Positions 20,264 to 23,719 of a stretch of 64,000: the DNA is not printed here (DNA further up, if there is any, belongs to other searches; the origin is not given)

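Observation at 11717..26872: Sigma-54-headed envelope locus: three >1000-aa orphan lipoproteins plus prepilin peptidase, pseudopilin, coiled-coil OmpA lipoprotein and an EF-G paralog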

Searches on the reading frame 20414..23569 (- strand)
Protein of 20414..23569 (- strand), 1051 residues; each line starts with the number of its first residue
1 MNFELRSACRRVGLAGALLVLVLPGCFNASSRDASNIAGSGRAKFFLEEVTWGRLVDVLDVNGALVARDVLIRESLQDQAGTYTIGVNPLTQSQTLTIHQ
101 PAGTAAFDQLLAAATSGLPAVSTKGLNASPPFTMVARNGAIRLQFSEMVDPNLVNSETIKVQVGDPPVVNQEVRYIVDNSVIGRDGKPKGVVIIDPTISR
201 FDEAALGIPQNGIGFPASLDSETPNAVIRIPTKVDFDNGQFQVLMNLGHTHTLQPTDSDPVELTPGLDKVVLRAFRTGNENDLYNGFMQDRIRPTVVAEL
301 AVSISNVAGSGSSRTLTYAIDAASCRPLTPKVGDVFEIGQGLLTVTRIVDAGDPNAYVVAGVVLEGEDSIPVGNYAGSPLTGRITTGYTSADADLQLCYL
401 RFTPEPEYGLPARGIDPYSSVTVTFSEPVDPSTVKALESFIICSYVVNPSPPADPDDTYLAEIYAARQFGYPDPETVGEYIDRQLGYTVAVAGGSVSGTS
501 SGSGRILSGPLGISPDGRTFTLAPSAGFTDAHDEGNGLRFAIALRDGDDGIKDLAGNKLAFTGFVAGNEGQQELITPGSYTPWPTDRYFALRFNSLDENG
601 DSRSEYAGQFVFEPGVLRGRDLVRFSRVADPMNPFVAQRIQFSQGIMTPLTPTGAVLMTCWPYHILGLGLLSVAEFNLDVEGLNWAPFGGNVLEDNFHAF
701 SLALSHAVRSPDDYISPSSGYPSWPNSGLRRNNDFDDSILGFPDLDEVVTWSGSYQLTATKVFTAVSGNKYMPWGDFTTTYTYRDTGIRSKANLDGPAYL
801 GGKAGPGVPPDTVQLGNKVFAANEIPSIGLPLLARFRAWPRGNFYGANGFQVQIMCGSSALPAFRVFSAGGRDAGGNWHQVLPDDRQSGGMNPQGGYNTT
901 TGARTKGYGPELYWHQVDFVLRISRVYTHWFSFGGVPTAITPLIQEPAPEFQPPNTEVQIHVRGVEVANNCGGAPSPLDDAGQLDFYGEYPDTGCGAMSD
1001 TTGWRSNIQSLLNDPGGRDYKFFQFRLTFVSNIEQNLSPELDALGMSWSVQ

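Call 10: search_protein_families(library=pfam, proteins=[window:20414-23569:-], max_evalue=0.1)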
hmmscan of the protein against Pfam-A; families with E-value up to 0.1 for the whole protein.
window:20414-23569:- (1051 aa): 1 family
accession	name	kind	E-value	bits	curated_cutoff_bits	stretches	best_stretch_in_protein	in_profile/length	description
PF13205.12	Big_5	-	5.5e-07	30.7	23.6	0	413-440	17-44/105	Bacterial Ig-like domain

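Call 11: search_protein_families(library=ncbifam, proteins=[window:20414-23569:-], max_evalue=0.1)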
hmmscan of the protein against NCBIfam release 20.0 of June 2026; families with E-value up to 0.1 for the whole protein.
window:20414-23569:- (1051 aa): 0 families
